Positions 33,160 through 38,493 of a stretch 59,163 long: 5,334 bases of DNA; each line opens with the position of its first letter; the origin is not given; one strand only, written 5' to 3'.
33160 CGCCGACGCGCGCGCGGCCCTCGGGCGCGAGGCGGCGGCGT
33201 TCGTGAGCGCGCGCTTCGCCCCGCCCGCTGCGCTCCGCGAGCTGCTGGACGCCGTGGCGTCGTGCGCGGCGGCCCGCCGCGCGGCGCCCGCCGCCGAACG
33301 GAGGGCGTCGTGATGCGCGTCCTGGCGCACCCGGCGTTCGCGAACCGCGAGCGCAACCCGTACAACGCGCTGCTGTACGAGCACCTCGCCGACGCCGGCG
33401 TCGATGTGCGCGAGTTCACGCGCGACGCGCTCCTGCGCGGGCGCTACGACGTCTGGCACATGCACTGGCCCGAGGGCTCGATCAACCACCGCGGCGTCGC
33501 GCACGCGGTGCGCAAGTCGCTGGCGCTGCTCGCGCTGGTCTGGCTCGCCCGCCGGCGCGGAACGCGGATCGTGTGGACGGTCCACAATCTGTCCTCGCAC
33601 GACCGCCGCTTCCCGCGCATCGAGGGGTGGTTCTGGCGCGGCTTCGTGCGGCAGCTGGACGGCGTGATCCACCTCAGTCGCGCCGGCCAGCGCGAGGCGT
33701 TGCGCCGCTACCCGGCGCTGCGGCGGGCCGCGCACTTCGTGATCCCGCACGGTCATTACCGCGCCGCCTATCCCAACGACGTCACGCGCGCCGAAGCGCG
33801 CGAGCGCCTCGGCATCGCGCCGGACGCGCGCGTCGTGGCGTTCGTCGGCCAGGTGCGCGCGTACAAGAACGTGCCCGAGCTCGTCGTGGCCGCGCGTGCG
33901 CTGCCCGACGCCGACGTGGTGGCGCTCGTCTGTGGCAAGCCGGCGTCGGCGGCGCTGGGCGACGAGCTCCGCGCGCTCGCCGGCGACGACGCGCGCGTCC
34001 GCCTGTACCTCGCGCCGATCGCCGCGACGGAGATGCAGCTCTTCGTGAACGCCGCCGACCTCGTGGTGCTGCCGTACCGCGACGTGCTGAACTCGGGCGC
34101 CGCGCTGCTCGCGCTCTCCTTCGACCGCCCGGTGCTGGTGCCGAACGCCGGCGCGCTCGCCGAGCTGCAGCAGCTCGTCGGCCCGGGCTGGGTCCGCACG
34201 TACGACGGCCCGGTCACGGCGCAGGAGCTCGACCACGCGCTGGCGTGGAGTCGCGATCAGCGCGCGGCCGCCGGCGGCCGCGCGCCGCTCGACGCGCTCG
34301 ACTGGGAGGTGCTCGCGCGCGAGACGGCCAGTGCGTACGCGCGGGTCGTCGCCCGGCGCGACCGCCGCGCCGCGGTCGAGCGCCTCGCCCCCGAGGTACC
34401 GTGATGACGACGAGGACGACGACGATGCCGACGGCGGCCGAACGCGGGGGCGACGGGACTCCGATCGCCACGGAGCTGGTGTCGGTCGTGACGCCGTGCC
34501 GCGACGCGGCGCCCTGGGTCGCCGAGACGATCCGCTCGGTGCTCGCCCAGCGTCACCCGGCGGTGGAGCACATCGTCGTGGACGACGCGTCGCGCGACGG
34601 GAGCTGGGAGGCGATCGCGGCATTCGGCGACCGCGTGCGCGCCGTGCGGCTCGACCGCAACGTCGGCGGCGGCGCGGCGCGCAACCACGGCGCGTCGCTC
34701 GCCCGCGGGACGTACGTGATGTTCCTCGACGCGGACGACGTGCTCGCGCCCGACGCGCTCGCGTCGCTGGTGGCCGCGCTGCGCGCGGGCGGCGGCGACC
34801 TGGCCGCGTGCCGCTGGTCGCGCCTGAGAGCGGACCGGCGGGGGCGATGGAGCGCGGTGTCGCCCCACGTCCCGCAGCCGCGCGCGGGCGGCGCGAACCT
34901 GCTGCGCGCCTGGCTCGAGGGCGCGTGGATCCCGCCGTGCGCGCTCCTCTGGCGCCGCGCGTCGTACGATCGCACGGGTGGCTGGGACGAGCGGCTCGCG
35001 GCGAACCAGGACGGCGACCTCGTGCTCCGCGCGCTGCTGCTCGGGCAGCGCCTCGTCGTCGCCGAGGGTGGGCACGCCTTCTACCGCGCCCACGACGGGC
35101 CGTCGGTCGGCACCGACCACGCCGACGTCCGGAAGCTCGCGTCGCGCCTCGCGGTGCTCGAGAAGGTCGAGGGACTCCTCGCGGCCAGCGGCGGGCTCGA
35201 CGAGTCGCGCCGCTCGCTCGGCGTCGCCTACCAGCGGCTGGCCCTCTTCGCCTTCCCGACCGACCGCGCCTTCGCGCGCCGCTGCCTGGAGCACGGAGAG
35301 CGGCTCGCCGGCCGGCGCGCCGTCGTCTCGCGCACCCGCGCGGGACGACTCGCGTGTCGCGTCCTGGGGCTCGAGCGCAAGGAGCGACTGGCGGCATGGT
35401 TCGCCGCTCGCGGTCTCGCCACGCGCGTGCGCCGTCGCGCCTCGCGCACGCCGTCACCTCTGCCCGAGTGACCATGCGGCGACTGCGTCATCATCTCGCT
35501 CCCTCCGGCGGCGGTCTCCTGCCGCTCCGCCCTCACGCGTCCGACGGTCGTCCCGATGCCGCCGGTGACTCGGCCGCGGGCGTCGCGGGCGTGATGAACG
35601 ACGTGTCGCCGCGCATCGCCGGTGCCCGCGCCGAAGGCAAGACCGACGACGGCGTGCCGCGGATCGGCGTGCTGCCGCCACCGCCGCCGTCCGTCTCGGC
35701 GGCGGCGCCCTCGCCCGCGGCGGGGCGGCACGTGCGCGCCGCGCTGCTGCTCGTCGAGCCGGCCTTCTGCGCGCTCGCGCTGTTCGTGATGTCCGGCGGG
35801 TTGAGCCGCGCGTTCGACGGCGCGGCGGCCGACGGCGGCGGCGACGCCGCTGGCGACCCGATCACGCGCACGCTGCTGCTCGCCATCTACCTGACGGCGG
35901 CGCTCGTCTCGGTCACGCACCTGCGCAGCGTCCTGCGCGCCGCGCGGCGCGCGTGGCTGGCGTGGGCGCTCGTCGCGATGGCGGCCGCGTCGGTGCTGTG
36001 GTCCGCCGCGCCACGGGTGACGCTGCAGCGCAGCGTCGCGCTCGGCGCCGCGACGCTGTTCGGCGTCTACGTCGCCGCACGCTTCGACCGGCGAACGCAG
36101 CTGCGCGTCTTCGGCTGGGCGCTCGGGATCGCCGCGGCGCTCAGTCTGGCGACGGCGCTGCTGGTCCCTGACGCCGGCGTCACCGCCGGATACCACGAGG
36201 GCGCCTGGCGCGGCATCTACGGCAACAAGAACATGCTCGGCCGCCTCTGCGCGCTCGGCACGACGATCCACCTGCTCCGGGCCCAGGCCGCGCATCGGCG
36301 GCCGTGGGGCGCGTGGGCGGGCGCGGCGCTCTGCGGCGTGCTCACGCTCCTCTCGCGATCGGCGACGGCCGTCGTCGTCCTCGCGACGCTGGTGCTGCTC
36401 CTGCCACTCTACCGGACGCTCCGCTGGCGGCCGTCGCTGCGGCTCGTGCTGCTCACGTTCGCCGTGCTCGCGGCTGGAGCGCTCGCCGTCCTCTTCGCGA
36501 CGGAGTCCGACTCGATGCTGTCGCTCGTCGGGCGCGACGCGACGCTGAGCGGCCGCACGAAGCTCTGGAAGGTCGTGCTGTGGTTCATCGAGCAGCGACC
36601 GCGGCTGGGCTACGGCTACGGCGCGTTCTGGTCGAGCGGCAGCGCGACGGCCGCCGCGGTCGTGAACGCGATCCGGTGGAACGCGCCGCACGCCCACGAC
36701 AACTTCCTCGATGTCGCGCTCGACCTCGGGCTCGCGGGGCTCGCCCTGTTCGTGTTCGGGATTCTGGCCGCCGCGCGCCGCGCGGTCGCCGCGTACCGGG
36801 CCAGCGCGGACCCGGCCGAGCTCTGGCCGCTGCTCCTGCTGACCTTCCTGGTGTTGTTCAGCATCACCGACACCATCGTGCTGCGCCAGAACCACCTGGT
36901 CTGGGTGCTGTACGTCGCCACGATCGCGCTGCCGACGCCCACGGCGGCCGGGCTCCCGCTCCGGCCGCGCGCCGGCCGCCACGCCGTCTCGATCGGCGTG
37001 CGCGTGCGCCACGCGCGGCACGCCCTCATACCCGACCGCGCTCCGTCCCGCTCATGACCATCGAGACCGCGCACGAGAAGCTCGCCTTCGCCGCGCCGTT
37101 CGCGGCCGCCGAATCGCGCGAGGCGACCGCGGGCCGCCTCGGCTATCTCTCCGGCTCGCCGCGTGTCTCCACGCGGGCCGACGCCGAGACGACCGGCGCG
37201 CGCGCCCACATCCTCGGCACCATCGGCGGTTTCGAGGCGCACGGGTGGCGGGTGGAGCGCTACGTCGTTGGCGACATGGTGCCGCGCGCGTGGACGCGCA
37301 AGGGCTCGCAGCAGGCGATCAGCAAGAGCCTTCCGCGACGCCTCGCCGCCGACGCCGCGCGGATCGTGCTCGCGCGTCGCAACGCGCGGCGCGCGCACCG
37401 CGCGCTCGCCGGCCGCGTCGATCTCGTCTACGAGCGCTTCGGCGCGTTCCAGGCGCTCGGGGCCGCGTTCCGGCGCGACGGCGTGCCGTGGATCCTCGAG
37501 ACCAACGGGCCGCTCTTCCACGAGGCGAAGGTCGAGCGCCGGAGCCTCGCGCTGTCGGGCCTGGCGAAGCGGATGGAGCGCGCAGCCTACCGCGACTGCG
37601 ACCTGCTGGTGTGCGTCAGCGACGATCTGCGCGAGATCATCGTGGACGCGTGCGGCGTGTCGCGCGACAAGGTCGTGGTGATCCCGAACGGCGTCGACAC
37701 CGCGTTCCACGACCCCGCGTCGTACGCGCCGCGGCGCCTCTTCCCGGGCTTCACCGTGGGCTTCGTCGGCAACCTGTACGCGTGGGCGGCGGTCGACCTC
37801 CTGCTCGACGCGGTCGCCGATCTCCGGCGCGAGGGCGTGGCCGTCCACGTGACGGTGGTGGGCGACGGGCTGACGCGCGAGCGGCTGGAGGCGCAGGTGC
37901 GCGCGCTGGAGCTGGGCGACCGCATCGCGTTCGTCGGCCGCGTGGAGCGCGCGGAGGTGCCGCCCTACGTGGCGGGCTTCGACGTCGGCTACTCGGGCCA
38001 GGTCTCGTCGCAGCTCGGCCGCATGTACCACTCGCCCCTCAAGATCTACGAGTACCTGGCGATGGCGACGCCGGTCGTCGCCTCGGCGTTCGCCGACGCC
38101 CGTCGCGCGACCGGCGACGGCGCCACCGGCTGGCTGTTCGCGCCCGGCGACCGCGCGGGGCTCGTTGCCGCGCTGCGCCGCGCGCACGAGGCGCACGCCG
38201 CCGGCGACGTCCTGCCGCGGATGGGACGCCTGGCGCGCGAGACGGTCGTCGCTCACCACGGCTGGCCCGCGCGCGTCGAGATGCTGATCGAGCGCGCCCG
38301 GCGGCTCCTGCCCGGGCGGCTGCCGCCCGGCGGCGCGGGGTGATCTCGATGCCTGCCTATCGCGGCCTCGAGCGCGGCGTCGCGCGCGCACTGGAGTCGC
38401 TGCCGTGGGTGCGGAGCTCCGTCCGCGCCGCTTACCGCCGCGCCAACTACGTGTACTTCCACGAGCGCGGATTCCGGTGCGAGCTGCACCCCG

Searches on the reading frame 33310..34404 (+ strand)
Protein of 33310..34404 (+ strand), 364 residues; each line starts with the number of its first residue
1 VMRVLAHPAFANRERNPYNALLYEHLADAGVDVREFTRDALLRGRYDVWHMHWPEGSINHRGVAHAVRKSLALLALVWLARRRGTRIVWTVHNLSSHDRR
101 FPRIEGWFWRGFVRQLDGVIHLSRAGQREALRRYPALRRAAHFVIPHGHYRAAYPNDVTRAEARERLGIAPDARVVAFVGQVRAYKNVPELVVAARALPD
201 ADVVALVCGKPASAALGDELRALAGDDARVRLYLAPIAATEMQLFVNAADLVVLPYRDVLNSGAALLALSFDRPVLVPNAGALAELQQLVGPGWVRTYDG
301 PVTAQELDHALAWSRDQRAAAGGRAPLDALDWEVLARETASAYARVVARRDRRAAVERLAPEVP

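Call 7: search_protein_families(library=pfam, proteins=[window:33310-34404:+], max_evalue=0.01)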
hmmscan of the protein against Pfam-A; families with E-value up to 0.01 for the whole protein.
window:33310-34404:+ (364 aa): 3 families
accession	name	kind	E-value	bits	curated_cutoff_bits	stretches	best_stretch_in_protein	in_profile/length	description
PF13439.12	Glyco_transf_4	-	1.9e-06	28.4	28.5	1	65-148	77-165/170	Glycosyltransferase Family 4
PF13692.12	Glyco_trans_1_4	-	5.1e-06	27.2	27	1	174-286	2-114/142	Glycosyl transferases group 1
PF00534.26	Glycos_transf_1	-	4.9e-05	23.4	26.4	1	160-284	2-128/172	Glycosyl transferases group 1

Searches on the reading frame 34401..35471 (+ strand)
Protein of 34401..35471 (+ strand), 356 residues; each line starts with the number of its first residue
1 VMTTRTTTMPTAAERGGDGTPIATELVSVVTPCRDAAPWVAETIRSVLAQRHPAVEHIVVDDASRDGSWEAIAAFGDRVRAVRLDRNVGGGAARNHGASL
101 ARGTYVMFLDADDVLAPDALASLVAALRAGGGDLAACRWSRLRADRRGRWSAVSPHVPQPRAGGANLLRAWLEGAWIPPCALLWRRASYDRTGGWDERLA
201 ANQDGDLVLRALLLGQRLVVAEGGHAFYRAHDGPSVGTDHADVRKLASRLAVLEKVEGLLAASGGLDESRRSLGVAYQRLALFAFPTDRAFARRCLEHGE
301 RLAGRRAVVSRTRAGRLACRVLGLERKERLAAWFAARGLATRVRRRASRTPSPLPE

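Call 7: search_protein_families(library=pfam, proteins=[window:34401-35471:+], max_evalue=0.01)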
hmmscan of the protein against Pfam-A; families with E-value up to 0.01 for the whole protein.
window:34401-35471:+ (356 aa): 5 families
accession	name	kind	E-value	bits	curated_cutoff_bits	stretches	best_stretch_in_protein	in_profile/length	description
PF00535.33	Glycos_transf_2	-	6.9e-33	114.4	23.3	1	28-187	1-163/168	Glycosyl transferase family 2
PF13641.12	Glyco_tranf_2_3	-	4.1e-16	60.1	27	1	27-221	3-204/230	Glycosyltransferase like family 2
PF10111.15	Glyco_tranf_2_2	-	4.6e-15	56.3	27.3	1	35-124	10-103/276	Glycosyltransferase like family 2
PF13704.12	Glyco_tranf_2_4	-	0.00045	21.1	27.5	1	43-117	10-86/98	Glycosyl transferase family 2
PF13632.12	Glyco_trans_2_3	-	0.0088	16.3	27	0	105-222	1-117/198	Glycosyl transferase family group 2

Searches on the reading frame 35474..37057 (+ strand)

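Call 7: search_protein_families(library=pfam, proteins=[window:35474-37057:+], max_evalue=0.01)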
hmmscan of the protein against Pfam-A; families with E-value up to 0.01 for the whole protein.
window:35474-37057:+ (527 aa): 1 family
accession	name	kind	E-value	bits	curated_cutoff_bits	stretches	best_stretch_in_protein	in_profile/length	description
PF04932.20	Wzy_C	-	1e-16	61.5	31.7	1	284-427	5-149/149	O-Antigen ligase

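Call 41: search_protein_families(library=ncbifam, proteins=[window:35474-37057:+], max_evalue=0.001)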
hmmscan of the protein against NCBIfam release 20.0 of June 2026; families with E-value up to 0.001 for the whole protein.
window:35474-37057:+ (527 aa): 0 families

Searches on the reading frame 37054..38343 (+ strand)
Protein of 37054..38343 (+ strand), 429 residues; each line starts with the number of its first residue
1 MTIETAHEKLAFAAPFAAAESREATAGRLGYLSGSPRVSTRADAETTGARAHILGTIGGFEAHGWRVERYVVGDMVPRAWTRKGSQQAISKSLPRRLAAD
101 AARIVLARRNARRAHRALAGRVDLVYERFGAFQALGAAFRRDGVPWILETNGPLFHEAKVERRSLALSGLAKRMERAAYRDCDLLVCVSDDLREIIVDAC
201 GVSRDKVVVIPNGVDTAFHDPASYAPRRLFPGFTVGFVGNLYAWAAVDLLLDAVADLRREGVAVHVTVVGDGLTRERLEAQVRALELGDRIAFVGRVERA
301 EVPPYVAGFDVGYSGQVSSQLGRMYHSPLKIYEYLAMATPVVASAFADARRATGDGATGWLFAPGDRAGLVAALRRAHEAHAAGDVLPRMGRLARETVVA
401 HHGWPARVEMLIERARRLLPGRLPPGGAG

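Call 7: search_protein_families(library=pfam, proteins=[window:37054-38343:+], max_evalue=0.01)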
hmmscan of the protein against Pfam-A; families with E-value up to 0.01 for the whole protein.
window:37054-38343:+ (429 aa): 4 families
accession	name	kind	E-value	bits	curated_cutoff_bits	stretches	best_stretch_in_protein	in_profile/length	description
PF13692.12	Glyco_trans_1_4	-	3.4e-23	82.9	27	1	233-377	2-139/142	Glycosyl transferases group 1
PF00534.26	Glycos_transf_1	-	1.3e-18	67.6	26.4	1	234-378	17-156/172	Glycosyl transferases group 1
PF13439.12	Glyco_transf_4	-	4.4e-17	63.1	28.5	1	48-217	3-169/170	Glycosyltransferase Family 4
PF13524.12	Glyco_trans_1_2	-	6.1e-05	23.4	25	1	252-412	7-143/144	Glycosyl transferase-like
